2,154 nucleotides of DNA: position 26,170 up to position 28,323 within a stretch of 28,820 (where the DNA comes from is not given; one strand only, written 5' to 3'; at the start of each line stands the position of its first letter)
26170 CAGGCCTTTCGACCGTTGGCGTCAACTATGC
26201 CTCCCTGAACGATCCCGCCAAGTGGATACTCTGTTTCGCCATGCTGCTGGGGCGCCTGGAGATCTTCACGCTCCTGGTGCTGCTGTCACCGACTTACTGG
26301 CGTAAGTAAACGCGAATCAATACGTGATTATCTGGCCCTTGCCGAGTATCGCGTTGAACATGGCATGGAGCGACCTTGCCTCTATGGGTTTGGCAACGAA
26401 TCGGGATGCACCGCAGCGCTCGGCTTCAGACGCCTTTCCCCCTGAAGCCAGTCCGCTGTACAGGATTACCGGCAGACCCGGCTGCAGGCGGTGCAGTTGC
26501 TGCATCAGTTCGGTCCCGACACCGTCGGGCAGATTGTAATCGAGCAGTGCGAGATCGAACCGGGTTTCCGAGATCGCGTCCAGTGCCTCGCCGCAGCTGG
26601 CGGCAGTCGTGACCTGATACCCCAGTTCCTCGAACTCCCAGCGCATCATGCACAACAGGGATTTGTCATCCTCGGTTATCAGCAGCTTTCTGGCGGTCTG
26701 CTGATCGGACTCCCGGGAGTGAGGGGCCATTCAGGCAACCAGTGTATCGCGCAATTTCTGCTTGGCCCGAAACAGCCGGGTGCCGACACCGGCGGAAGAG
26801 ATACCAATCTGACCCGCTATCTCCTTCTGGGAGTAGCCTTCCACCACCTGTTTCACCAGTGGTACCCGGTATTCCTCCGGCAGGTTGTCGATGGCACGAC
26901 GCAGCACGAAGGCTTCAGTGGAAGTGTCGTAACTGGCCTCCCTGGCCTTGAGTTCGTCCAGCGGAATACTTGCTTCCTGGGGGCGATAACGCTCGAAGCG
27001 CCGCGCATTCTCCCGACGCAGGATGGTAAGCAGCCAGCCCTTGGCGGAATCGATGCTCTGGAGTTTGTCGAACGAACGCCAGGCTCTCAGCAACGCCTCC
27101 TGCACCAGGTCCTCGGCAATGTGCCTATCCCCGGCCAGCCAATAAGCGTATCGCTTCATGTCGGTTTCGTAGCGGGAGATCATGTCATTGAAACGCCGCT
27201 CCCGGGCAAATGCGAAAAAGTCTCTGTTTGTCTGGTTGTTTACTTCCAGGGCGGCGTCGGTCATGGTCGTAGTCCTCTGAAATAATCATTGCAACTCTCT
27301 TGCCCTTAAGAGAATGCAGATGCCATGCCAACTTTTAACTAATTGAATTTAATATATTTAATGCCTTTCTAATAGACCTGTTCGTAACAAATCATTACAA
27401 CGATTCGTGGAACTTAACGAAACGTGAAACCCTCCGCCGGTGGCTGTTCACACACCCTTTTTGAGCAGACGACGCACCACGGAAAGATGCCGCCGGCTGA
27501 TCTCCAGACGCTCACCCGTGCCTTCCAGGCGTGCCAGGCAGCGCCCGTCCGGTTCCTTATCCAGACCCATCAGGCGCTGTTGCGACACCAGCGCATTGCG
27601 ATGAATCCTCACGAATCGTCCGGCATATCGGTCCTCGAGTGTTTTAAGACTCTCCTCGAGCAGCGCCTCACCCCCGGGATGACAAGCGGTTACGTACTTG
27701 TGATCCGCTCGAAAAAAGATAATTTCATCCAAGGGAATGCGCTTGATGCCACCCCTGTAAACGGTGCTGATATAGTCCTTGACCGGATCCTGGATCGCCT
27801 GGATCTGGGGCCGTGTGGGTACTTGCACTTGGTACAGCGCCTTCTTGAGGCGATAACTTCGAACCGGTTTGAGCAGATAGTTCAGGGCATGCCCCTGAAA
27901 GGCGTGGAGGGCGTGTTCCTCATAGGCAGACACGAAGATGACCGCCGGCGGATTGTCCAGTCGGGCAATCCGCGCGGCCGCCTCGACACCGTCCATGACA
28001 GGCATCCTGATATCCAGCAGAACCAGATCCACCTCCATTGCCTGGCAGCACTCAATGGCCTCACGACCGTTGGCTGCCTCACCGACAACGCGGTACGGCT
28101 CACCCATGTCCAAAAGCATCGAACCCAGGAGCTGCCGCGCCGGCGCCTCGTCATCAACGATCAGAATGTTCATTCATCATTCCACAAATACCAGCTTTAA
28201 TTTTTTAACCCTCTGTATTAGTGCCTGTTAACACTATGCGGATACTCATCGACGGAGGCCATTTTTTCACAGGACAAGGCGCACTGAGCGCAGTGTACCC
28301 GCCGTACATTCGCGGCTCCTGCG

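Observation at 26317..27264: ECF sigma factor and receiver domain separated by one in-frame TGA (PhyR-like domain order)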

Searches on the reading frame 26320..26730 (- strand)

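Call 3: search_protein_families(library=pfam, proteins=[window:26320-26730:-], max_evalue=0.01)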
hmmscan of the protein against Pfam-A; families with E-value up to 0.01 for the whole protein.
window:26320-26730:- (137 aa): 2 families
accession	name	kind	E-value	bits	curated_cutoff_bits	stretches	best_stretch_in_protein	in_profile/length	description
PF00072.30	Response_reg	-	8.4e-22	77.9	30.2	1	17-125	2-110/111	Response regulator receiver domain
PF03709.21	OKR_DC_1_N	-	0.0075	17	29.3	0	32-92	12-70/111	Orn/Lys/Arg decarboxylase, N-terminal domain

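Call 4: search_protein_families(library=ncbifam, proteins=[window:26320-26730:-], max_evalue=0.01)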
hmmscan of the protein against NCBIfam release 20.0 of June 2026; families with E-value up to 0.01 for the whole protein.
window:26320-26730:- (137 aa): 102 families (the best 25 are shown)
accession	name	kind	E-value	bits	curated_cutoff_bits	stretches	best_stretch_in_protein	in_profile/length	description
TIGR02956.1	TMAO_torS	equivalog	1.5e-18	66.4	676.5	1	7-130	695-821/967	TMAO reductase system sensor histidine kinase/response regulator TorS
NF011695.0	PRK15115.1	equivalog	1.7e-16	60.1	763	1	12-128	5-121/445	two-component system response regulator GlrR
NF041946.1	LuxO_transreg_Vib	equivalog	4.7e-15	55.3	800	1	19-130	2-113/463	quorum-sensing sigma-54 dependent transcriptional regulator LuxO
TIGR02154.1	PhoB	equivalog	2.8e-14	53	296.2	1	13-129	2-120/226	phosphate regulon transcriptional regulator PhoB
NF046022.1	RespRegCpdRBruc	equivalog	1.6e-13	50.7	180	1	15-129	3-117/120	cell cycle two-component system response regulator CpdR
NF033791.1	ActR_PrrA_rreg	equivalog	2.9e-13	50.2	250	1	14-124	2-112/173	ActR/PrrA/RegA family redox response regulator transcription factor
NF047793.1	ResRegPgtA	equivalog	7.6e-13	48.1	650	1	13-130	5-122/414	two-component system response regulator PgtA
NF041733.1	resp_reg_CseB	equivalog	1.4e-12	47.5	350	1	15-131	2-117/228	two-component system response regulator CseB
NF008469.0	PRK11361.1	equivalog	1.9e-12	46.7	714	1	12-124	3-115/461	acetoacetate metabolism transcriptional regulator AtoC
NF047654.1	DiguCycDgcRLepto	equivalog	1.9e-12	46.7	500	1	13-123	2-114/295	diguanylate cyclase DgcR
NF045505.1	RR_RssB_Pseudo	equivalog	2.7e-12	46.4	700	1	12-119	4-111/394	two-component system response regulator RssB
NF038297.2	hybrid_HK_HrmK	equivalog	4.9e-12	45.3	725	1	8-124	485-603/607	hybrid histidine kinase/response regulator HrmK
NF007689.0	PRK10365.1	equivalog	6.5e-12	45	760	1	15-131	7-123/441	sigma-54-dependent response regulator transcription factor ZraR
NF045944.1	ResRegRpaBCyano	equivalog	7.8e-12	45.1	330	1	17-131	1-114/229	response regulator transcription factor RpaB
TIGR01818.1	ntrC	equivalog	8.3e-12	44.6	558.6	1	17-123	2-108/463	nitrogen regulation protein NR(I)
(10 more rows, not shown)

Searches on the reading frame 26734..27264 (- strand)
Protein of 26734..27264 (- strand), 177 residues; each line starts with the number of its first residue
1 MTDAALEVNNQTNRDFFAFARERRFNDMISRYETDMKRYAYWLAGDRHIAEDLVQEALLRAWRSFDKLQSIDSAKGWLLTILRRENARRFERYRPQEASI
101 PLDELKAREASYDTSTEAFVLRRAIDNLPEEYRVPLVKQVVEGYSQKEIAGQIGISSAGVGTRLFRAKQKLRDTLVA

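Call 3: search_protein_families(library=pfam, proteins=[window:26734-27264:-], max_evalue=0.01)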
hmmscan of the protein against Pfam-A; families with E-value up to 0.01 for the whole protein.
window:26734-27264:- (177 aa): 4 families
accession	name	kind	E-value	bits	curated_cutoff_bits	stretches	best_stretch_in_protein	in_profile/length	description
PF04542.20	Sigma70_r2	-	5.1e-15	55.5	24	1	28-92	1-67/71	Sigma-70 region 2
PF08281.18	Sigma70_r4_2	-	1.8e-14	53.6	25.7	1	121-171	4-54/54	Sigma-70, region 4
PF22029.2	PhyR_sigma2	-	1.7e-05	25.2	27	1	37-82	9-54/55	Sigma2 domain of PhyR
PF04545.22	Sigma70_r4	-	0.0001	22.2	24.1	1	124-172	1-49/50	Sigma-70, region 4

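Call 4: search_protein_families(library=ncbifam, proteins=[window:26734-27264:-], max_evalue=0.01)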
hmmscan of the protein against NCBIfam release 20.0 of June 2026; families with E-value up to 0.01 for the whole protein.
window:26734-27264:- (177 aa): 96 families (the best 25 are shown)
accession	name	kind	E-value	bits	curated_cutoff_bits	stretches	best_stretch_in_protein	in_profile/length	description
NF009170.0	PRK12517.1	subfamily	3e-53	180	197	1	19-175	19-176/188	RNA polymerase sigma factor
NF058625.1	sigma_PG0214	equivalog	1.3e-24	86.8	130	1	22-175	3-161/170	GFO_1088 family ECF-type sigma factor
NF007227.0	PRK09645.1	subfamily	3.2e-24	85.8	202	1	28-175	18-170/177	sigma-70 family RNA polymerase sigma factor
TIGR02983.1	SigE-fam_strep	subfamily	7.6e-24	84.4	141.55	1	21-175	4-158/162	SigE family RNA polymerase sigma factor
TIGR02937.1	sigma70-ECF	superfamily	9.9e-23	80.6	42.9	1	25-174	3-164/165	sigma-70 family RNA polymerase sigma factor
TIGR02985.1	Sig70_bacteroi1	subfamily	2.5e-22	79.8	126.4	1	24-175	2-162/162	RNA polymerase sigma-70 factor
TIGR02959.1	SigZ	equivalog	2.5e-21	76.2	168.65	1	31-176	3-149/170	RNA polymerase sigma factor SigZ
NF008888.0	PRK11922.1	equivalog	1.1e-19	71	204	1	22-175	29-196/231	RNA polymerase sigma factor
TIGR02950.1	SigM_subfam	subfamily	1.2e-19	70.7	147.95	1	26-174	3-157/159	RNA polymerase sigma factor, SigM family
NF007215.0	PRK09637.1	equivalog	2.6e-19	69.9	212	1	26-176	4-155/181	RNA polymerase sigma factor SigZ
NF009185.0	PRK12533.1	equivalog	4e-19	69.1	248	1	7-176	13-194/231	RNA polymerase sigma factor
NF007229.0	PRK09647.1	equivalog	6.4e-19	68.2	265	1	25-175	46-202/220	RNA polymerase sigma factor SigE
NF006089.0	PRK08241.1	subfamily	1.5e-17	63.7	240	2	18-82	17-81/343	RNA polymerase subunit sigma-70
NF007223.0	PRK09641.1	equivalog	1.2e-16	61.1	209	1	22-175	17-184/187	RNA polymerase sigma factor SigW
TIGR02989.1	Sig-70_gvs1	subfamily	1.4e-16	60.9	124.55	1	24-173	2-156/158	RNA polymerase sigma-70 factor, Rhodopirellula/Verrucomicrobium family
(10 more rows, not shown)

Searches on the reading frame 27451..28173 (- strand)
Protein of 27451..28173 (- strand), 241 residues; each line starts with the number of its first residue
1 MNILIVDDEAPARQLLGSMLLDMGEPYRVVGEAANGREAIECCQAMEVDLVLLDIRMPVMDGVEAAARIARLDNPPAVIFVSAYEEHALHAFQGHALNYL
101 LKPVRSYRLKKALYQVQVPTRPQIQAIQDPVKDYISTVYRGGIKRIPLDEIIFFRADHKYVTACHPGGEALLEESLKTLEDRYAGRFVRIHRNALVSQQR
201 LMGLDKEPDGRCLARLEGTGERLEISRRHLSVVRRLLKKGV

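Call 3: search_protein_families(library=pfam, proteins=[window:27451-28173:-], max_evalue=0.01)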
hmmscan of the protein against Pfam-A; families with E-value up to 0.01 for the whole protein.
window:27451-28173:- (241 aa): 2 families
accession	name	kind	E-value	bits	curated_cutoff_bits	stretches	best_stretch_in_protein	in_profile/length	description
PF00072.30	Response_reg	-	7.2e-25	87.8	30.2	1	3-113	1-110/111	Response regulator receiver domain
PF04397.21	LytTR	-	4.3e-17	62.6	22.6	1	142-237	2-97/98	LytTr DNA-binding domain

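Call 4: search_protein_families(library=ncbifam, proteins=[window:27451-28173:-], max_evalue=0.01)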
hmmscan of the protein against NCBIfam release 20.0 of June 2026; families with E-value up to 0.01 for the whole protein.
window:27451-28173:- (241 aa): 92 families (the best 25 are shown)
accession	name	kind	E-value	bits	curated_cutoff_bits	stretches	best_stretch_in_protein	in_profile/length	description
NF008677.0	PRK11697.1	equivalog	3.8e-40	137.8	246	1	1-237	2-235/238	two-component system response regulator BtsR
NF010684.1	PRK14084.1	equivalog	2.5e-23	83.1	375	1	1-199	1-215/254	response regulator transcription factor LytR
NF008469.0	PRK11361.1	equivalog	1.2e-18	67.1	714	1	2-109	6-112/461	acetoacetate metabolism transcriptional regulator AtoC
NF001965.0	PRK00742.1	subfamily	1.3e-18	67.3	293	1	2-115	5-120/357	chemotaxis-specific protein-glutamate methyltransferase CheB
NF009206.0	PRK12555.1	subfamily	1.9e-18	66.6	342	1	1-103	1-105/340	chemotaxis-specific protein-glutamate methyltransferase CheB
NF041367.1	CheY_Halo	equivalog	4.1e-17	62.6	200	1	3-113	1-110/114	chemotaxis protein CheY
NF007935.0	PRK10651.1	equivalog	4.4e-16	58.7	250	1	2-116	8-123/216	two-component system response regulator NarL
NF007969.0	PRK10693.1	equivalog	5.8e-15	55.1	329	1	2-120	9-127/337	two-component system response regulator RssB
NF007018.1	PRK09483.1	equivalog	1.6e-14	54.1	280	1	2-120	3-122/217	UvrY/SirA/GacA family response regulator transcription factor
NF011874.0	PRK15347.1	equivalog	1.9e-14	52.7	852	1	1-113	691-806/921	two component system sensor kinase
TIGR02875.1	spore_0_A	equivalog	4.7e-14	52.2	200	1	2-129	4-134/262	sporulation transcription factor Spo0A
NF052596.1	RR_EAL_PvrR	equivalog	1.9e-13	49.8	580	1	1-128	4-136/398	response regulator cyclic di-GMP phosphodiesterase PvrR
NF008318.0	PRK11107.1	equivalog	2.7e-13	48.9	890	1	1-123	668-791/920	two-component sensor histidine kinase BarA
NF007689.0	PRK10365.1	equivalog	4.7e-13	48.7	760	1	2-121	7-125/441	sigma-54-dependent response regulator transcription factor ZraR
NF007135.0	PRK09581.1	equivalog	5.4e-13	48.6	474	1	2-109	4-112/457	PleD family two-component system response regulator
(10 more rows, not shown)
